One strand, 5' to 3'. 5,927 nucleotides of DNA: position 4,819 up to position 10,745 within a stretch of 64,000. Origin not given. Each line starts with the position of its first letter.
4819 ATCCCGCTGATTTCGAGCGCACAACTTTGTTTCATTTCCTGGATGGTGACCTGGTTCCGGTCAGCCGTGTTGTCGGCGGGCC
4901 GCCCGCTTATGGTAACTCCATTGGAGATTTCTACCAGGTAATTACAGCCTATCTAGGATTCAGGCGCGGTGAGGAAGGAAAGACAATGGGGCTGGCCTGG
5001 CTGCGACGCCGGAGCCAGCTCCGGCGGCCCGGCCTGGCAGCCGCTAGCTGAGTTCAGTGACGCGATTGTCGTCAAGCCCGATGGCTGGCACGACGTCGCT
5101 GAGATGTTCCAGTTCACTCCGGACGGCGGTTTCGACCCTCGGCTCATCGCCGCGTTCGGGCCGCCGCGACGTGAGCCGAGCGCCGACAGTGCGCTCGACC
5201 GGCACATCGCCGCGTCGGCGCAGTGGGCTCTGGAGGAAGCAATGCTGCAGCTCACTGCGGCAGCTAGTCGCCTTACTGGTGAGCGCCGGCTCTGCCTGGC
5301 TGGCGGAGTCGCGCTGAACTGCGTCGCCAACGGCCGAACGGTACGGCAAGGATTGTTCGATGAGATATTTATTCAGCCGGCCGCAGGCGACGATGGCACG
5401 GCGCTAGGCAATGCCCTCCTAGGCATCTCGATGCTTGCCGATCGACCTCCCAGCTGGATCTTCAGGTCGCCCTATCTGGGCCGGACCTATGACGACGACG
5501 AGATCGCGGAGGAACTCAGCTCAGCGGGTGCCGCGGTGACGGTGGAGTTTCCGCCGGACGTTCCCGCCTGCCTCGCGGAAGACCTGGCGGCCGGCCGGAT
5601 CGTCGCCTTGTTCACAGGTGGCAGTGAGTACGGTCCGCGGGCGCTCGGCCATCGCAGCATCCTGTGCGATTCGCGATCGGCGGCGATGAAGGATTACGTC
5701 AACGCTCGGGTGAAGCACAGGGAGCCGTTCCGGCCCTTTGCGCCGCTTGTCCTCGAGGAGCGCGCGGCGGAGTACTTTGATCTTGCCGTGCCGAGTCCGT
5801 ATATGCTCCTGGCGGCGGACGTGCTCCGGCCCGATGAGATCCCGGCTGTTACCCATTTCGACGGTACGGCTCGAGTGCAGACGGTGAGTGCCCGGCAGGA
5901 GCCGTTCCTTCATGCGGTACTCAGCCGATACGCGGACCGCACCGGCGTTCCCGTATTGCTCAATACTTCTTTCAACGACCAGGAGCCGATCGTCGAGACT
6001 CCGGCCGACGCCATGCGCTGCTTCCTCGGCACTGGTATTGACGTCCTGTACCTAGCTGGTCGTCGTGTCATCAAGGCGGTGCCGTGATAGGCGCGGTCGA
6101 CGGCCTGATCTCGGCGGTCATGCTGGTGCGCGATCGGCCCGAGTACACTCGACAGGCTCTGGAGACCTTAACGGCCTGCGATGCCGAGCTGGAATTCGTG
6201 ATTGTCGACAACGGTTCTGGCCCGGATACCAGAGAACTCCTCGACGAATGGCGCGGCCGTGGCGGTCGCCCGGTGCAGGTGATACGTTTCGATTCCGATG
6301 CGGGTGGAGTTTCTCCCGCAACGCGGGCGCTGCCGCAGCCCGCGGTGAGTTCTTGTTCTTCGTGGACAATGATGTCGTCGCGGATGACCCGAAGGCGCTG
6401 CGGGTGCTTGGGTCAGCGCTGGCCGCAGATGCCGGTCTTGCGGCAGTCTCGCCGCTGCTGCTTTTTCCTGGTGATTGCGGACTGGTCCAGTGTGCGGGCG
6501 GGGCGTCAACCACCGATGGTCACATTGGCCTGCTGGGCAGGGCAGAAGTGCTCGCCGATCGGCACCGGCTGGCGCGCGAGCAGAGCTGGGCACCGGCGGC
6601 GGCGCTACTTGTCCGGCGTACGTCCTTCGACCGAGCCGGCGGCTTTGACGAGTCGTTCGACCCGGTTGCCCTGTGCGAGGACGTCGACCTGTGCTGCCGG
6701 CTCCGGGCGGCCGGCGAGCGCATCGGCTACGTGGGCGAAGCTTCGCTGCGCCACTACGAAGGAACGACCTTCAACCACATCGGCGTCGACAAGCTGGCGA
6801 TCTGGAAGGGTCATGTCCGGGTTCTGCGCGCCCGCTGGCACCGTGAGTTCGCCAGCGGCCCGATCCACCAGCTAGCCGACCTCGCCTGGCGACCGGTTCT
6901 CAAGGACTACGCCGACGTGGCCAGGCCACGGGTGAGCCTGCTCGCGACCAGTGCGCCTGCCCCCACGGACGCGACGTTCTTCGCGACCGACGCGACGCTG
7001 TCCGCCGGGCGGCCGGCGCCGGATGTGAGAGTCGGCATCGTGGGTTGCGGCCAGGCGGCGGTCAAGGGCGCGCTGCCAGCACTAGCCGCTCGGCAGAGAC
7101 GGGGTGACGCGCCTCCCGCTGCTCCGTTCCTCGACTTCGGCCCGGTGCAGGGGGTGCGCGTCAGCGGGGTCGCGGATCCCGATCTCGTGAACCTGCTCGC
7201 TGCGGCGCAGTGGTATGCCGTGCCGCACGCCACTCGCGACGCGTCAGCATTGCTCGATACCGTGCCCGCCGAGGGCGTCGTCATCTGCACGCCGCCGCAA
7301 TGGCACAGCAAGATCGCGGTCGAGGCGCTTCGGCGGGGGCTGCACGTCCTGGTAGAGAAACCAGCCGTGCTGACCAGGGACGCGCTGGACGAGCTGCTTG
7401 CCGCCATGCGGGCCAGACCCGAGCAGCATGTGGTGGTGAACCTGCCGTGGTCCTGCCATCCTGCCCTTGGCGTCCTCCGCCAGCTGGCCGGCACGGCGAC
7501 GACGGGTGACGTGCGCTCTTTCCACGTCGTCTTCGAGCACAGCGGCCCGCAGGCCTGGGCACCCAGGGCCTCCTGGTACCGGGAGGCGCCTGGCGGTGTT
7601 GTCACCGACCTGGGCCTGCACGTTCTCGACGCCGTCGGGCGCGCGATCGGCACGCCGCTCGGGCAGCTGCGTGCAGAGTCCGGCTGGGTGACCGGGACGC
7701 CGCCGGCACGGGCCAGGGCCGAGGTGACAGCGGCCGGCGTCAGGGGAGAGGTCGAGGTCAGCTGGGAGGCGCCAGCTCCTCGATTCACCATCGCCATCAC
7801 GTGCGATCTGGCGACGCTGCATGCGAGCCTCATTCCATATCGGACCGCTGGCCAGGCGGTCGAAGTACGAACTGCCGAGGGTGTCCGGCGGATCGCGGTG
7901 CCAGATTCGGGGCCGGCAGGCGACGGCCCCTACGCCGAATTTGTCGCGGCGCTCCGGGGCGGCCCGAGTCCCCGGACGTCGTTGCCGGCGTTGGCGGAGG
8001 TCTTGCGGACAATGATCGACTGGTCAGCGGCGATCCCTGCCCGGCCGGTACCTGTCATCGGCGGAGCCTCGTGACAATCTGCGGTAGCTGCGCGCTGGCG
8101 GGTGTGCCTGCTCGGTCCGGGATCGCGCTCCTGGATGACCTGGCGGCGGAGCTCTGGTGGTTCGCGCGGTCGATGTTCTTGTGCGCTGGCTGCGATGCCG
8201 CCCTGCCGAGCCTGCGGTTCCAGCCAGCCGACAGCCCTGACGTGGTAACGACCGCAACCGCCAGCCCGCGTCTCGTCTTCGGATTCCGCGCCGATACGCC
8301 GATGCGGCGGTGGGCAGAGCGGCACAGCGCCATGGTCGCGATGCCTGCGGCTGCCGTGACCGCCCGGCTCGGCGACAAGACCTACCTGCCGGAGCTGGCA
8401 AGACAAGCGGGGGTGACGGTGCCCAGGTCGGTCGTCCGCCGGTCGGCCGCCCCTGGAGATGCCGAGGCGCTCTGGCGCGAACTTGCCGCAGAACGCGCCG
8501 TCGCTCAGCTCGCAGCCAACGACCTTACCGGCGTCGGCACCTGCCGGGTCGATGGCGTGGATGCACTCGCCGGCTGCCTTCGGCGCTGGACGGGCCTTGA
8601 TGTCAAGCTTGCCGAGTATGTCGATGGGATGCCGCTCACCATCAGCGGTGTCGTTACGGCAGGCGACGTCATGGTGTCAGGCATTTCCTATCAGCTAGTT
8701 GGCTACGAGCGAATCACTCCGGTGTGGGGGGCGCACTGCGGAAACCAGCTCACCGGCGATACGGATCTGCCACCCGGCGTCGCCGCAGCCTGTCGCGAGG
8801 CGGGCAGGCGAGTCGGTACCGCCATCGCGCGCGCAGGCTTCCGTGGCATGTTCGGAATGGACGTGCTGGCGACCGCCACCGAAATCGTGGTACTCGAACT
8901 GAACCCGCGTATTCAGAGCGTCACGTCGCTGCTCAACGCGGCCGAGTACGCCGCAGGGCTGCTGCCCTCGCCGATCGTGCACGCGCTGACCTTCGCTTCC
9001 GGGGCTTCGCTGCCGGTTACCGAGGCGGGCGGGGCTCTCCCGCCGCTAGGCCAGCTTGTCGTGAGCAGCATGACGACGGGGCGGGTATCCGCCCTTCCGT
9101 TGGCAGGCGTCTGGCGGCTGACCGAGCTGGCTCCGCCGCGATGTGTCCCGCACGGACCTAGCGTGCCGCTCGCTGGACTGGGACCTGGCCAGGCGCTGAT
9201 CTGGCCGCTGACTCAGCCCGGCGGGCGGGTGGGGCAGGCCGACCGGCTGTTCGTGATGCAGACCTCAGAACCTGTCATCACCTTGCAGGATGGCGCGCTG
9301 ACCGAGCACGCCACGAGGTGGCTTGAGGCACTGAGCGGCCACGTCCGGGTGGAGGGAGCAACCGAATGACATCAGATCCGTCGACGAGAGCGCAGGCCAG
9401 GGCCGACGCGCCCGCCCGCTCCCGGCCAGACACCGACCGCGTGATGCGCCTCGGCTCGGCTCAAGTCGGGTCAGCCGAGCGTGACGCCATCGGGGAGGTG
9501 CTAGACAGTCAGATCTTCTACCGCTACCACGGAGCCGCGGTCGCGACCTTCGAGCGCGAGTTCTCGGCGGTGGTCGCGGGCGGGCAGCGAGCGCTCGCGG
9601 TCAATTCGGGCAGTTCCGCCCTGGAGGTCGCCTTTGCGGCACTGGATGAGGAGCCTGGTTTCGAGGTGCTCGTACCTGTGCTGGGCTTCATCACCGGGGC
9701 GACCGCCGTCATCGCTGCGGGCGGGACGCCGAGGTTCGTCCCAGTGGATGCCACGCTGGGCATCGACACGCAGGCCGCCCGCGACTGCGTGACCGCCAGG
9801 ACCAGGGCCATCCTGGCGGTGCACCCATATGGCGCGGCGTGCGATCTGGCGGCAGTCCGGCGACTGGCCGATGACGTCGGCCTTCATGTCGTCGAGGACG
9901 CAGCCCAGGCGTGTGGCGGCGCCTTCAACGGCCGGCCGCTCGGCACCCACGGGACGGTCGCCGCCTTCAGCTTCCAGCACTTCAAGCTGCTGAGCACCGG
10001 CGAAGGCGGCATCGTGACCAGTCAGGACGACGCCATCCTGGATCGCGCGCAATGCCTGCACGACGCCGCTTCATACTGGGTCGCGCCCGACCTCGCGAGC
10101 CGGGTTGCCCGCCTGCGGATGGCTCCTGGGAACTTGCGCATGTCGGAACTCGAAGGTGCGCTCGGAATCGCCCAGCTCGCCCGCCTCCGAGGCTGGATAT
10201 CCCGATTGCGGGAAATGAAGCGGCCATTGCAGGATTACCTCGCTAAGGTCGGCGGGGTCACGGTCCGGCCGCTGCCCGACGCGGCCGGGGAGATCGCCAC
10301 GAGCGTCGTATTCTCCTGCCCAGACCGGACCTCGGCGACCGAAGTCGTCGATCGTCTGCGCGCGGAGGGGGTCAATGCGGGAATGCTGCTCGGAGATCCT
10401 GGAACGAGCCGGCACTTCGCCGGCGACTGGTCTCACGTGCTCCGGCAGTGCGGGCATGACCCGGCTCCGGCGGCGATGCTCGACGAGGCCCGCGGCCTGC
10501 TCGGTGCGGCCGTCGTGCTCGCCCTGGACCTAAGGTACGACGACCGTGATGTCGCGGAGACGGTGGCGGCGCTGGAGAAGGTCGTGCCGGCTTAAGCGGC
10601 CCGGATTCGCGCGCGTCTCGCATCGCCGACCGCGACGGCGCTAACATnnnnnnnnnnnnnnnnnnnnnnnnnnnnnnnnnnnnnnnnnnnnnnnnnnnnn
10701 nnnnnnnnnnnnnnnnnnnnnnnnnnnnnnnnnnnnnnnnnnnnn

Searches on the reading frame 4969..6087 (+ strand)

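Call 10: search_protein_families(library=pfam, proteins=[window:4969-6087:+])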
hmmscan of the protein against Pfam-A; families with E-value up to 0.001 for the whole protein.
window:4969-6087:+ (372 aa): 2 families
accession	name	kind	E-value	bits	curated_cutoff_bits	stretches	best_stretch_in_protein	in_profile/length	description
PF16861.10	Carbam_trans_C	-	9.2e-62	208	27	1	203-365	1-166/170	Carbamoyltransferase C-terminus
PF02543.21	Carbam_trans_N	-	7.6e-20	72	24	1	72-150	268-346/346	Carbamoyltransferase N-terminus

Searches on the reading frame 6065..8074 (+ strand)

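Call 10: search_protein_families(library=pfam, proteins=[window:6065-8074:+])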
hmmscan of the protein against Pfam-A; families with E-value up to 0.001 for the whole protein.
window:6065-8074:+ (669 aa): 5 families
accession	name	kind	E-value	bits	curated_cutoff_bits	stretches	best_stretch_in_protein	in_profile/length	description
PF01408.29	GFO_IDH_MocA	-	4.4e-16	60.1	24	1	321-454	1-115/120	Oxidoreductase family, NAD-binding Rossmann fold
PF22725.1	GFO_IDH_MocA_C3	-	2.1e-08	34.6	27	1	472-585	5-123/124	GFO/IDH/MocA C-terminal domain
PF10111.15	Glyco_tranf_2_2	-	1.9e-05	24.7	27.3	1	83-216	71-202/276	Glycosyltransferase like family 2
PF13641.12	Glyco_tranf_2_3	-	0.0003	21.3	27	0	82-237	73-218/230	Glycosyltransferase like family 2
PF03447.22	NAD_binding_3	-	0.00044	21.4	24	0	362-450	19-108/116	Homoserine dehydrogenase, NAD binding domain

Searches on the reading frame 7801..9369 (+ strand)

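Call 10: search_protein_families(library=pfam, proteins=[window:7801-9369:+])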
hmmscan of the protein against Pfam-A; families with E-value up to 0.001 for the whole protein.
window:7801-9369:+ (522 aa): 1 family
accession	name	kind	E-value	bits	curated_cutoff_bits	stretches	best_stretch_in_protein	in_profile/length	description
PF02655.19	ATP-grasp_3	-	7.6e-08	33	23.2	1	271-373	66-159/160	ATP-grasp domain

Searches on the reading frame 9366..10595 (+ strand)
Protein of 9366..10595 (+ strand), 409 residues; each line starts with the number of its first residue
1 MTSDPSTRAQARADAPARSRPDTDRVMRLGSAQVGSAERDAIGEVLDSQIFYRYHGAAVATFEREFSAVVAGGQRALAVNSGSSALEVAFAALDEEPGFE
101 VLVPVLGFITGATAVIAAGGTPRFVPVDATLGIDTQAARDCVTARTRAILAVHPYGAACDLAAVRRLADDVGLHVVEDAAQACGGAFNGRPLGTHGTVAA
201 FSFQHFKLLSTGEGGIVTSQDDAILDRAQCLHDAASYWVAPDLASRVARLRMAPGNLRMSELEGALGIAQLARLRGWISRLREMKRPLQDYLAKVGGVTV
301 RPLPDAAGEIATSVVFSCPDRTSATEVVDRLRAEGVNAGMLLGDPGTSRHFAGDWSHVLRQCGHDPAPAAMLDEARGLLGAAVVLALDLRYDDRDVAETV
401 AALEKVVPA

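Call 10: search_protein_families(library=pfam, proteins=[window:9366-10595:+])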
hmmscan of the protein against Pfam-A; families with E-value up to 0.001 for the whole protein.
window:9366-10595:+ (409 aa): 1 family
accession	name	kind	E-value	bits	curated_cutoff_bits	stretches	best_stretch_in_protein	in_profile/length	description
PF01041.23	DegT_DnrJ_EryC1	-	4.7e-66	223.9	19.8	1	36-341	5-306/360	DegT/DnrJ/EryC1/StrS aminotransferase family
